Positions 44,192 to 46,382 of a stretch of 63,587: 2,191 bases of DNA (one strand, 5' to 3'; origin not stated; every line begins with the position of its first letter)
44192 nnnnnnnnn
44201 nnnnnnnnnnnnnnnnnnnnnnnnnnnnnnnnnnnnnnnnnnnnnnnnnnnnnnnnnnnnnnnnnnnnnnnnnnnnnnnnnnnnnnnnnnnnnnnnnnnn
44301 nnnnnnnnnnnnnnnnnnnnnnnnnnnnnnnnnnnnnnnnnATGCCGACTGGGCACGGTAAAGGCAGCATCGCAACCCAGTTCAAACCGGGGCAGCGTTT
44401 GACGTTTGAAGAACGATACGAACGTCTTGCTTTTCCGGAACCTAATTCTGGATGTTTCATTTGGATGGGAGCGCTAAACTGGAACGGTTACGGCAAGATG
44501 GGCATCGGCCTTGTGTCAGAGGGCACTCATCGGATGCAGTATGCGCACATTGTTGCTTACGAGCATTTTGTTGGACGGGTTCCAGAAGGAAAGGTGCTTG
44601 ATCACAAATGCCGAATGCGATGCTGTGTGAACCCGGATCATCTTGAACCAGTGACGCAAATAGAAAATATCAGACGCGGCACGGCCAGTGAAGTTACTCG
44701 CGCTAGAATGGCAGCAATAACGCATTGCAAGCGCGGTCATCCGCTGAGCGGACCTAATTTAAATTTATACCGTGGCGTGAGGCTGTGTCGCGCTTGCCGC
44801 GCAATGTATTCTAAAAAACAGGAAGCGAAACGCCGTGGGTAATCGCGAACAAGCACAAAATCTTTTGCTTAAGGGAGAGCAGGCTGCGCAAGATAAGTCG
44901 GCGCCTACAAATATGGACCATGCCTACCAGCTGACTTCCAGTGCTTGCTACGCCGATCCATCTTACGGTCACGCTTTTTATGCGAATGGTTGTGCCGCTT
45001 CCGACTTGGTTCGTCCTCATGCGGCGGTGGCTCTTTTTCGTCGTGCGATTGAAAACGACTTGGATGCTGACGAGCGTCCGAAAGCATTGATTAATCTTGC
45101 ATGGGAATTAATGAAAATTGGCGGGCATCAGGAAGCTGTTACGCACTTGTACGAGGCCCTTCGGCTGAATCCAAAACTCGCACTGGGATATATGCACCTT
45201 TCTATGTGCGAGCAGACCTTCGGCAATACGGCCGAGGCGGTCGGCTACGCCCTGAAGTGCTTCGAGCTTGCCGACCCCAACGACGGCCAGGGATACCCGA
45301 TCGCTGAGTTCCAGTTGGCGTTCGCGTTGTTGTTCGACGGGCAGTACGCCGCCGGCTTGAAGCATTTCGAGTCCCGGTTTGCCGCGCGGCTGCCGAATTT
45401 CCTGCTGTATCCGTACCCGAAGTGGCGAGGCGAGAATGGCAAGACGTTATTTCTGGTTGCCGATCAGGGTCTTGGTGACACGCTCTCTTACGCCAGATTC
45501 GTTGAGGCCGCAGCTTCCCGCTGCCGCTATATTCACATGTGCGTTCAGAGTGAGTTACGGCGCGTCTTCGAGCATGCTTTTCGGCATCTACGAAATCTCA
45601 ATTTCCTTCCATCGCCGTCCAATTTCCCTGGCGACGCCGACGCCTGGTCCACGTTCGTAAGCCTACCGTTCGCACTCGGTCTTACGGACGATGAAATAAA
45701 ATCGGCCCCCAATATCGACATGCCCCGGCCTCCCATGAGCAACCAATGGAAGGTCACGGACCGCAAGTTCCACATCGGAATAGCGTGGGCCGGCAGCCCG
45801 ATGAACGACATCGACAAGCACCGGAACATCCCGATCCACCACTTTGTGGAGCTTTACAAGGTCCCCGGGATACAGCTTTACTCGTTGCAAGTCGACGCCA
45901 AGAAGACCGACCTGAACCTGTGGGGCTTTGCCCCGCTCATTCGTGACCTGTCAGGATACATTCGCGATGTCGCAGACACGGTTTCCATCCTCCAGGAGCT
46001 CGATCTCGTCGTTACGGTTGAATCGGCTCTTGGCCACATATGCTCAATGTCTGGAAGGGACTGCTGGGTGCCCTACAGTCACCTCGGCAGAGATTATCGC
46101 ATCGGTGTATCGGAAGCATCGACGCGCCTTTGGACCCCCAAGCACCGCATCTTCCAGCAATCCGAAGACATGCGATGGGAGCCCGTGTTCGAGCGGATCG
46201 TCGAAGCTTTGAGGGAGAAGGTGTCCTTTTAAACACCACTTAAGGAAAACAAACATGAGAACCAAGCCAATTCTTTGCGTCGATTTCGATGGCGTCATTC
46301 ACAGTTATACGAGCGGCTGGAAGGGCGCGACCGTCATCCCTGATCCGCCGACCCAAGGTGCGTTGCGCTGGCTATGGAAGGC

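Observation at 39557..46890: Phage-borne multi-enzyme glycosylation island with L-sugar/arabinose-type chemistry and no obvious DNA-modification partner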

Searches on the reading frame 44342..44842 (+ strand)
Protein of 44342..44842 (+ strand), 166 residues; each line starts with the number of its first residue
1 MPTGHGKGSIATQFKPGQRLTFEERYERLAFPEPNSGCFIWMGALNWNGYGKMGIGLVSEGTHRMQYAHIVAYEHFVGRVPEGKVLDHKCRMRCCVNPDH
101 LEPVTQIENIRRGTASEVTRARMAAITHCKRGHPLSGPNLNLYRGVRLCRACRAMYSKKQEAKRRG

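Call 3: search_protein_families(library=pfam, proteins=[window:44342-44842:+], max_evalue=0.01)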
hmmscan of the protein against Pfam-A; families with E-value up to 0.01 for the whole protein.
window:44342-44842:+ (166 aa): 1 family
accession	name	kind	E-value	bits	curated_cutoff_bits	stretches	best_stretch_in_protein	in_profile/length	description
PF13392.12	HNH_3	-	4.9e-14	52.1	24.8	1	67-109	2-44/46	HNH endonuclease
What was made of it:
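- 44342..44842 (+): HNH endonuclease, sporadic in the clade. Probably a mobile insertion between the small protein and the TPR-GT, not part of the sugar system. Pfam HNH_3 4.9e-14 (call 3).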

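Call 4: search_protein_families(library=phrogs, proteins=[window:44342-44842:+], max_evalue=0.001)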
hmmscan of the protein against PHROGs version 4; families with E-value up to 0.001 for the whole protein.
window:44342-44842:+ (166 aa): 9 families
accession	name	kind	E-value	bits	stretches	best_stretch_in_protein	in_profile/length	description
phrog_826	-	DNA, RNA and nucleotide metabolism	1.3e-39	137.5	1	34-165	82-207/281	HNH endonuclease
phrog_1872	-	DNA, RNA and nucleotide metabolism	3.5e-27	96.3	1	16-120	13-116/166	endonuclease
phrog_1492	-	DNA, RNA and nucleotide metabolism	5.1e-22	79.6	1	37-166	79-213/414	HNH endonuclease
phrog_3593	-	DNA, RNA and nucleotide metabolism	3.1e-20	73.8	1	33-113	66-140/210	HNH endonuclease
phrog_6254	-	DNA, RNA and nucleotide metabolism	1.7e-17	65.1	1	33-112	9-85/154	HNH endonuclease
phrog_59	-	DNA, RNA and nucleotide metabolism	1.3e-14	55.4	1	37-116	157-238/423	HNH endonuclease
phrog_10495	-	DNA, RNA and nucleotide metabolism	4.7e-10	40.5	1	68-113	10-55/63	HNH endonuclease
phrog_99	-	DNA, RNA and nucleotide metabolism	1.3e-07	32.6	1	31-112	120-204/383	HNH endonuclease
phrog_4842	-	DNA, RNA and nucleotide metabolism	2.5e-06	28.4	1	35-105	74-139/154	HNH endonuclease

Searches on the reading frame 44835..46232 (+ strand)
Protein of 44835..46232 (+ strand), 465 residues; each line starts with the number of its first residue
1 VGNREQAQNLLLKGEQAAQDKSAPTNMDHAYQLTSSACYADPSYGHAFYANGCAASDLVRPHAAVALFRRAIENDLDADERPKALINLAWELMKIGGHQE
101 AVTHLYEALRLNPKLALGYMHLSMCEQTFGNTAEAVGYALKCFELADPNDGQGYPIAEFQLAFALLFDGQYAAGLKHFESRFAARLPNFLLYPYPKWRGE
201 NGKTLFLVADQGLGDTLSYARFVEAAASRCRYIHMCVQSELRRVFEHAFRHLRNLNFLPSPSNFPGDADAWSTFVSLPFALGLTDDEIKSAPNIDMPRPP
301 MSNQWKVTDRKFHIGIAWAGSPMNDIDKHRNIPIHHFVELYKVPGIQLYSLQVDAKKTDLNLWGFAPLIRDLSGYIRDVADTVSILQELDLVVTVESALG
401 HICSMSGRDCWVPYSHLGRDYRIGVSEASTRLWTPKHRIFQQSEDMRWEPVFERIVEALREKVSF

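Call 3: search_protein_families(library=pfam, proteins=[window:44835-46232:+], max_evalue=0.01)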
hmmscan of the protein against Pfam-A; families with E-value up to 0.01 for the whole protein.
window:44835-46232:+ (465 aa): 7 families
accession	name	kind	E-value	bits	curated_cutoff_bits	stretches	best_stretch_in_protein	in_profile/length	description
PF12688.13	TPR_5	-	1.2e-05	26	24.2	1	46-110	2-66/119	Tetratrico peptide repeat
PF13181.12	TPR_8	-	2.6e-05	24.5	25.7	0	83-114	2-33/34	Tetratricopeptide repeat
PF00515.34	TPR_1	-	0.00024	21.2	27.8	1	82-114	1-33/34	Tetratricopeptide repeat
PF07719.23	TPR_2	-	0.00034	21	27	0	82-114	1-33/34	Tetratricopeptide repeat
PF13424.12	TPR_12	-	0.0018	18.8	30.1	0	62-111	20-74/77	Tetratricopeptide repeat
PF13432.12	TPR_16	-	0.0022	18.8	32.7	0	49-114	1-63/65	Tetratricopeptide repeat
PF13428.12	TPR_14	-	0.0026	18.7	23.5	0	82-120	1-39/44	Tetratricopeptide repeat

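Call 4: search_protein_families(library=phrogs, proteins=[window:44835-46232:+], max_evalue=0.001)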
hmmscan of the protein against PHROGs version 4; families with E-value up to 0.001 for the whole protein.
window:44835-46232:+ (465 aa): 0 families

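Call 6: search_protein_families(library=ncbifam, proteins=[window:44835-46232:+], max_evalue=0.01)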
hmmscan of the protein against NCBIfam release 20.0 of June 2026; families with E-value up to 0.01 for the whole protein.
window:44835-46232:+ (465 aa): 4 families
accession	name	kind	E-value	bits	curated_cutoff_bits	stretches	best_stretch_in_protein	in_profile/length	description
NF033762.1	social_mot_Tgl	equivalog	1.7e-05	24.3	225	1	50-139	105-197/252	social motility TPR repeat lipoprotein Tgl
NF040959.1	MamA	equivalog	2.5e-05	23.8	200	1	30-154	56-176/204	magnetosome protein MamA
TIGR02521.1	type_IV_pilW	equivalog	0.0016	18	154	1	60-137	114-190/234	type IV pilus biogenesis/stability protein PilW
NF002725.1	PRK02603.1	equivalog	0.0055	16.7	143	0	46-136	36-126/173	photosystem I assembly protein Ycf3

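Call 16: search_solved_structures(query=window:44835-46232:+, max_evalue=10)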
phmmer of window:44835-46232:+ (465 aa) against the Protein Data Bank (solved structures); distinct sequences matched with E-value up to 10: 56.
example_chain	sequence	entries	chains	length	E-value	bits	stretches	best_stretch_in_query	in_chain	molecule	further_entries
9qhb_A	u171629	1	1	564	4.6e-18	68.3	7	41-153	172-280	Engineered tetratricopeptide repeat protein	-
8bu0_A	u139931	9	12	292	2.2e-12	49.7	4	28-152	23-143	Consensus tetratricopeptide repeat protein | Crystal structure of an 8-repeat consensus TPR superhelix with Zinc. | Monomer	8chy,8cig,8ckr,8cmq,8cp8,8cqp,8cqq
9qhc_A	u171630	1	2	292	1e-09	40.8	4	37-152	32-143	Engineered tetratricopeptide repeat protein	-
8ch0_A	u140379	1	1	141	3.4e-06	29.2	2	84-152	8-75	Consensus tetratricopeptide repeat protein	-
2fo7_A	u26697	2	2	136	3.8e-06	29.1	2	85-152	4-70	SYNTHETIC CONSENSUS TPR PROTEIN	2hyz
6eou_A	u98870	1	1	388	4.6e-06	28.8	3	64-122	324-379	UDP-N-acetylglucosamine--peptide N-acetylglucosaminyltransferase 110 kDa subunit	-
7obi_A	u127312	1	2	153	4.7e-06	28.8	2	83-152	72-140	CTPR-rv4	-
1w3b_A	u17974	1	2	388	5.4e-06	28.6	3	64-122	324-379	UDP-N-ACETYLGLUCOSAMINE--PEPTIDE N-ACETYLGLUCOSAMINYLTRANSFERASE 110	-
9gzg_A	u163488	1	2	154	7.9e-06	28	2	93-153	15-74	Engineered CTPR protein with glutamic acids for conductivity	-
7yeh_B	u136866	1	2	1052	7.1e-05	24.9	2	64-124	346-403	UDP-N-acetylglucosamine--peptide N-acetylglucosaminyltransferase 110 kDa subunit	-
7yea_A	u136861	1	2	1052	7.1e-05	24.9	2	64-124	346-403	UDP-N-acetylglucosamine--peptide N-acetylglucosaminyltransferase 110 kDa subunit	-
7ntf_A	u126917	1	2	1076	9.8e-05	24.4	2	64-125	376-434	Isoform 1 of UDP-N-acetylglucosamine--peptide N-acetylglucosaminyltransferase 110 kDa subu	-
1na0_A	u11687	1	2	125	0.00022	23.3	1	82-180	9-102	designed protein CTPR3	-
6v8e_A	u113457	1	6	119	0.001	21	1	56-152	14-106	Designed protein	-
11kc_A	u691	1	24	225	0.0011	20.9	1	34-152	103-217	Designed nanoparticle O43-TM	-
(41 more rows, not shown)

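Call 31: find_homologous_proteins(query=window:44835-46232:+, max_evalue=0.001)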
Query window:44835-46232:+ (465 aa): 1113 proteins with E <= 0.001 among 8000 candidates; the best 120 are listed.
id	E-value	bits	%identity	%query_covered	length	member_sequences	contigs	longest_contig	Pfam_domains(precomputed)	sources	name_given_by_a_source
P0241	2.7e-281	951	86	100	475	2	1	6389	PF12688.14,PF07719.24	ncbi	-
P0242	7.1e-277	937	84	100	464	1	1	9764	PF13181.13,PF07719.24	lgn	-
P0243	3.3e-273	925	83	100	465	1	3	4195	-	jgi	jgi:tetratricopeptide (TPR) repeat protein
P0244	5.2e-270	914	82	100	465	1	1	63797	-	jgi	jgi:tetratricopeptide (TPR) repeat protein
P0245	2.0e-268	909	83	100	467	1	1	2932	PF00515.35,PF13424.13,PF13428.13,PF13181.13,PF07719.24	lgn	-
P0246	1.5e-267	906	82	99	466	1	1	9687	-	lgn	-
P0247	5.7e-267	904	83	100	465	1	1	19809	PF12688.14,PF07719.24,PF13374.13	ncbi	-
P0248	8.2e-267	903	83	100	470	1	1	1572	-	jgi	jgi:tetratricopeptide (TPR) repeat protein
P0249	1.4e-266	903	82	100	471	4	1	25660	-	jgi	jgi:tetratricopeptide (TPR) repeat protein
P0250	1.9e-266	902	83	100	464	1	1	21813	-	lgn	-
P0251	6.9e-266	900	82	99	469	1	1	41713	PF13374.13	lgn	-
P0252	1.2e-265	900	83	99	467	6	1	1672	-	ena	-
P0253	2.3e-265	899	82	100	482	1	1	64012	PF13424.13,PF12688.14,PF13181.13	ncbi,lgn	-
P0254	3.9e-265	898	81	100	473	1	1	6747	-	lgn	-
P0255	7.8e-265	897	81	100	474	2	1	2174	-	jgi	jgi:tetratricopeptide (TPR) repeat protein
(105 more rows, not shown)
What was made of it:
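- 44835..46232 (+): TPR (residues about 1-190) + GT-B (about 200-465) glycosyltransferase. OGT/SPINDLY-like architecture with a GT9-like catalytic domain. It is the most conserved protein of the module. 1113 homologues, up to 86% identical (call 31).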

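Call 46: predict_structure(alignment_id=A2)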
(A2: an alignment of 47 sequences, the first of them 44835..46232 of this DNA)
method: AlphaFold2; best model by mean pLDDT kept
length: 465 residues; sequences in the alignment: 47
mean_pLDDT: 93.6   pTM: 0.89
mean pLDDT of the five models: 93.6, 93.3, 93.1, 92.5, 92.2
residues with pLDDT >= 90: 389; 70-90: 72; 50-70: 4; < 50: 0
segments of 3 or more residues with pLDDT < 50: none
pLDDT, mean of each block of 10 residues (from residue 1): 93 92 89 93 95 91 97 94 97 93 98 97 94 97 95 92 97 97 92 96 96 91 98 96 96 95 94 97 97 93 91 94 74 94 96 92 94 95 96 94 93 90 91 91 88 97 85
secondary structure, 60 per line:
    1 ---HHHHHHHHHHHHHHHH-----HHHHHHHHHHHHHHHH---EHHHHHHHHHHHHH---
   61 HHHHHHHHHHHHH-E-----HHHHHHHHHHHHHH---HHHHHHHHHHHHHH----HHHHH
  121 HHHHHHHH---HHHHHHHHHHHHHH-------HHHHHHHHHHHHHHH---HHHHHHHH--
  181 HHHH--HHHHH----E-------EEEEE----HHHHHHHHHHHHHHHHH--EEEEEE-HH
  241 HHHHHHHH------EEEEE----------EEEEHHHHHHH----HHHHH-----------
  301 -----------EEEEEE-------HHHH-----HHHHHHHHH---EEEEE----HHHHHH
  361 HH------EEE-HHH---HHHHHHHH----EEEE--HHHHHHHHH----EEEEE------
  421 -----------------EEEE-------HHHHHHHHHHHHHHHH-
elements in order: H4-19 H25-40 H45-57 H61-73 H81-94 H98-111 H116-128 H132-145 H153-167 H171-178 H181-184 H187-191 E204-208 H213-229 E232-237 H239-248 E255-259 E270-273 H274-280 H285-289 E312-317 H325-328 H334-342 E346-350 H355-362 E369-371 H379-386 E391-394 H397-405 E410-414 E438-441 H449-464
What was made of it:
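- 44835..46232 (+): Model pLDDT 93.6 (call 46).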

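Call 49: fold_search(model_id=the predicted structure, library=pdb)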
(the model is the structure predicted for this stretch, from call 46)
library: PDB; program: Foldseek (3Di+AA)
matches with E <= 10: 1753; with E <= 0.001: 179
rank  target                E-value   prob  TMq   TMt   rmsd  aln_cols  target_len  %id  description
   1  8dtg_A                1.8e-10  1.00  0.39  0.24  14.3       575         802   13  Cryo-EM structure of Arabidopsis SPY alternative conformation 1 (released 2023-03-08)
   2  8dth_B                3.2e-10  1.00  0.38  0.27  14.6       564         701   13  Cryo-EM structure of Arabidopsis SPY alternative conformation 2 (released 2023-03-08)
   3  8dti_A                3.6e-10  1.00  0.28  0.22  16.8       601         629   12  Cryo-EM structure of Arabidopsis SPY in complex with GDP-fucose (released 2023-03-08)
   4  8dtf_A                1.0e-09  1.00  0.38  0.24  14.2       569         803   13  Cryo-EM structure of the full length Arabidopsis SPY with complete TPRs (released 2023-03-08)
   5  2jlb_A                1.2e-09  1.00  0.34  0.30  13.4       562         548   12  Xanthomonas campestris putative OGT (XCC0866), complex with UDP- GlcNAc phosphonate analogue (released 2008-11-25)
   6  8dth_A                1.5e-09  1.00  0.28  0.20  16.9       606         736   14  Cryo-EM structure of Arabidopsis SPY alternative conformation 2 (released 2023-03-08)
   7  7y4i_A                1.8e-09  1.00  0.38  0.24  14.6       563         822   13  Crystal structure of SPINDLY in complex with GDP (released 2022-12-07)
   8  8dtg_B                6.1e-09  1.00  0.38  0.26  14.2       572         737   14  Cryo-EM structure of Arabidopsis SPY alternative conformation 1 (released 2023-03-08)
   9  2xgo_B                6.1e-09  1.00  0.32  0.28  13.9       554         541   12  XcOGT in complex with UDP-S-GlcNAc (released 2010-08-25)
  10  7y4i_B                7.1e-09  1.00  0.38  0.24  14.7       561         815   14  Crystal structure of SPINDLY in complex with GDP (released 2022-12-07)
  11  5bnw_A                1.2e-08  1.00  0.32  0.23  22.6       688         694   12  The active site of O-GlcNAc transferase imposes constraints on substrate sequence (released 2015-08-05)
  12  8fe7_A                1.5e-08  1.00  0.32  0.22  22.6       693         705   10  Crystal structure of human O-GlcNAc transferase (OGT) in complex with an exosite-binding peptide (SMG9) and UDP-GlcNAc (released 2023-08-09)
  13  2vsy_A                1.7e-08  1.00  0.33  0.29  13.7       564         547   12  Xanthomonas campestris putative OGT (XCC0866), apostructure (released 2008-11-18)
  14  2vsn_B                1.9e-08  1.00  0.31  0.28  13.3       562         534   12  Structure and topological arrangement of an O-GlcNAc transferase homolog: insight into molecular control of intracellu (released 2008-06-10)
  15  8cm9_A                2.2e-08  1.00  0.32  0.22  22.9       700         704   11  Structure of human O-GlcNAc transferase in complex with UDP and tP11 (released 2023-10-04)
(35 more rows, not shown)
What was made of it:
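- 44835..46232 (+): Foldseek against PDB: SPY, XcOGT, OGT at E 1.8e-10 and weaker (call 49).
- On GT41 (OGT/SPINDLY) protein O-glycosyltransferases: Model and Foldseek (calls 46, 49).
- Checked: Top PDB matches are SPINDLY, XcOGT and human OGT (calls 46, 49).
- Best solved matches are protein O-glycosyltransferases, including the GDP-fucose-dependent SPINDLY (call 49). The TPR arm and the OGT/SPY-like architecture point to protein acceptors (call 49).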

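Call 92: search_dna_similar(query=window:44835-46232:+, collection=phages, mode=protein, max_rows=30, max_evalue=0.001)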
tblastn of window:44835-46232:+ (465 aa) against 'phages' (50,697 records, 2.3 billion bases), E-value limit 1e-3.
Records with a match: 5; places in all: 5; records where one place covers at least 80% of the query: 0.
Best place of each record, by identity: <60% 5.
By first word of the organism name: Synechococcus 3; Caudoviricetes 1; Marine 1.
By host as written in the record: - 2; Synechococcus sp. KCZYC6 2; Synechococcus elongatus PCC 7942 = FACHB-805 1.
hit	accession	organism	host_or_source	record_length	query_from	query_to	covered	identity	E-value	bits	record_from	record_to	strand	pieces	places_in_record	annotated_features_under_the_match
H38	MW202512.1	Caudoviricetes sp.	Manatee Spring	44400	130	459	71%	22.8%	1e-7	61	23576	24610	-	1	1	tetratricopeptide repeat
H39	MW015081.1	Synechococcus phage S-SRM01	Synechococcus sp. KCZYC6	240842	173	462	62%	24.3%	8e-14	80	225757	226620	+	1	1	tetratricopeptide repeat protein | hypothetical protein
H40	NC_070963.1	Synechococcus phage S-SRM01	Synechococcus sp. KCZYC6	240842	173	462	62%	24.3%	8e-14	80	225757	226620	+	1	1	tetratricopeptide repeat protein | 2OG-Fe(II) oxygenase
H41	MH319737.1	Marine virus AG-345-E08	single cell amplified by WGA-X; seawater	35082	196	459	57%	24.9%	3e-13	79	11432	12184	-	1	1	record has no annotation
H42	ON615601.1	Synechococcus phage BUCT-ZZ01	Synechococcus elongatus PCC 7942 = ...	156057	195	462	58%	24.5%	1e-10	70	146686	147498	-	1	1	hypothetical protein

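Call 93: fold_search(model_id=the predicted structure, library=viral)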
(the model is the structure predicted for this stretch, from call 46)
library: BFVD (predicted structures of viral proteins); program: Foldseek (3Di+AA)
matches with E <= 10: 875; with E <= 0.001: 40
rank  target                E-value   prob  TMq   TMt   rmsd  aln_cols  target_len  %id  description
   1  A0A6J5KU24            3.1e-19  1.00  0.67  0.70   7.0       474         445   19  Uncharacterized protein [uncultured Caudovirales phage]
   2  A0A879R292            3.6e-19  1.00  0.69  0.71   5.8       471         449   18  Tetratricopeptide repeat protein [Synechococcus phage S-SRM01]
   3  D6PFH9                2.2e-14  1.00  0.53  0.63   5.4       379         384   18  (no name in the UniProt tables at hand)
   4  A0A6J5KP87            2.4e-14  1.00  0.60  0.50   4.3       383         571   19  Uncharacterized protein [uncultured Caudovirales phage]
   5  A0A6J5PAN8            4.2e-10  1.00  0.49  0.72   6.8       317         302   17  Glycosyl transferase, family 9 [uncultured Caudovirales phage]
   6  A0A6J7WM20            4.5e-08  1.00  0.38  0.66   5.8       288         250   18  Glycosyl transferase, family 9 [uncultured Caudovirales phage]
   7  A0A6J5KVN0            8.7e-08  1.00  0.30  0.33  18.8       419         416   12  Methyltransferase FkbM [uncultured Caudovirales phage]
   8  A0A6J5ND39            8.8e-07  1.00  0.31  0.19  22.0       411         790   12  Glycosyltransferase, DXD sugar-binding motif [uncultured Caudovirales phage]
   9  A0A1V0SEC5            3.2e-06  1.00  0.28  0.12  20.0       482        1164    9  Glycosyltransferase family 2 [Indivirus ILV1]
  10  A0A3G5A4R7            4.9e-06  1.00  0.30  0.26  20.5       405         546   13  Uncharacterized protein [Homavirus sp.]
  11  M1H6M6                5.3e-06  1.00  0.33  0.41  21.2       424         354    9  (no name in the UniProt tables at hand)
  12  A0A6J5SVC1            5.6e-06  1.00  0.35  0.19   4.6       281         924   12  Glycosyltransferase Aah/TibC [uncultured Caudovirales phage]
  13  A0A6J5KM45            5.8e-06  1.00  0.29  0.33   8.3       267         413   12  Methyltransferase FkbM [uncultured Caudovirales phage]
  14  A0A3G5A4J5            7.0e-06  1.00  0.29  0.18  12.0       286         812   11  Glycosyltransferase family 2 [Harvfovirus sp.]
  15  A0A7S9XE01            8.5e-06  1.00  0.36  0.18   7.9       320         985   12  Glycosyl transferase family 1 domain-containing protein [Virus NIOZ-UU157]
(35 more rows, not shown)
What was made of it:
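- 44835..46232 (+): BFVD: full-length phage TPR proteins at TM 0.67-0.71, and GT9-annotated proteins for the C-terminal domain (call 93).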

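Call 98: search_protein_families(library=padloc, proteins=[window:44835-46232:+], max_evalue=0.001)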
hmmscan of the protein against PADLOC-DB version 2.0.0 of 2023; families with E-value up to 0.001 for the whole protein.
window:44835-46232:+ (465 aa): 0 families
